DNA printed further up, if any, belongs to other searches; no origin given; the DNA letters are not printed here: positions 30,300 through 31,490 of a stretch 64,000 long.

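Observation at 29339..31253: DGR-type reverse transcriptase next to a pilin-CLec fusion, with an in-frame amber at the IGNxxSQ glutamine and no TR or avd found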

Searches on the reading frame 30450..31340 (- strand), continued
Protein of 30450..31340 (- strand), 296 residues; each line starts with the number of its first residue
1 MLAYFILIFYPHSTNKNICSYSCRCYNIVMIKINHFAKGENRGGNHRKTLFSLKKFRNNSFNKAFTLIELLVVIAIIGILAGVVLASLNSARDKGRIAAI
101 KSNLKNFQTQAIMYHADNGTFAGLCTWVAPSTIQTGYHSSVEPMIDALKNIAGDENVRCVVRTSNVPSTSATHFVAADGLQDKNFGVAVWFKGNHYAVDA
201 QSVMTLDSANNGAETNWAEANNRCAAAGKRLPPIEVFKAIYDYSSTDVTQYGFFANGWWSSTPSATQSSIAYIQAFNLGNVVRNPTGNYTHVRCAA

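Call 79: fold_search(model_id=the predicted structure, library=pdb)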
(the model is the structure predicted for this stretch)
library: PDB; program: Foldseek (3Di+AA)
matches with E <= 10: 521; with E <= 0.001: 1
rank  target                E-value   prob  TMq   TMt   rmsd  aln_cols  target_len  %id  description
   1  8q4e_A                1.9e-04  1.00  0.30  0.59   2.5       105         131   16  Structure of Legionella pneumophila Lcl C-terminal domain (released 2023-12-27)
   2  8oks_B                1.4e-03  1.00  0.26  0.56   4.0       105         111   16  Crystal structure of Bdellovibrio bacteriovorus Bd2740 C-terminal domain (released 2023-10-25)
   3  3bdw_C                3.0e-03  1.00  0.26  0.52   4.5       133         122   10  Human CD94/NKG2A (released 2008-01-01)
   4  7xmp                  3.4e-03  1.00  0.25  0.48   5.7       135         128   12  High resolution structure of lectin-like Ox-LDL receptor 1 in space group P 32 2 1 (released 2023-05-03)
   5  6tl7_A                3.8e-03  1.00  0.27  0.49   4.9       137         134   11  CRYSTAL STRUCTURE OF LECTIN-LIKE OX-LDL RECEPTOR 1 (P212121) (released 2020-07-22)
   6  3bdw_A                4.3e-03  1.00  0.26  0.52   4.5       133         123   10  Human CD94/NKG2A (released 2008-01-01)
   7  6puv                  4.6e-03  1.00  0.25  0.51   5.5       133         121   12  Crystal Structure of the Carbohydrate Recognition Domain of the Human Macrophage Galactose C-Type Lectin (released 2020-07-22)
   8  1yxj_A                4.6e-03  1.00  0.26  0.47   5.2       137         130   12  Crystal structure of human lectin-like oxidized low-density lipoprotein receptor 1 (LOX-1) at low pH (released 2005-06-14)
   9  1ypq_B                5.1e-03  0.99  0.27  0.49  12.8       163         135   12  Human Oxidized Low Density Lipoprotein Receptor LOX-1 Dioxane Complex (released 2005-02-08)
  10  5ao6_A                5.8e-03  0.87  0.26  0.17  12.0       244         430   10  Endo180 D1-4, trigonal form (released 2015-10-28)
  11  3vlg                  6.5e-03  1.00  0.27  0.52   4.9       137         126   12  Crystal structure of the W150A mutant LOX-1 CTLD showing impaired OxLDL binding (released 2012-04-18)
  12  8oks_A                7.4e-03  1.00  0.25  0.55   5.0       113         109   17  Crystal structure of Bdellovibrio bacteriovorus Bd2740 C-terminal domain (released 2023-10-25)
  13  6tla_A                7.8e-03  1.00  0.27  0.49   4.9       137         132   12  CRYSTAL STRUCTURE OF LECTIN-LIKE OX-LDL RECEPTOR 1 (C 1 2 1) (released 2020-07-22)
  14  1ypo_A                7.8e-03  1.00  0.26  0.49   5.3       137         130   13  Human Oxidized Low Density Lipoprotein Receptor LOX-1 P3 1 21 Space Group (released 2005-02-08)
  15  1ypo_F                7.8e-03  1.00  0.26  0.49   5.2       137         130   13  Human Oxidized Low Density Lipoprotein Receptor LOX-1 P3 1 21 Space Group (released 2005-02-08)
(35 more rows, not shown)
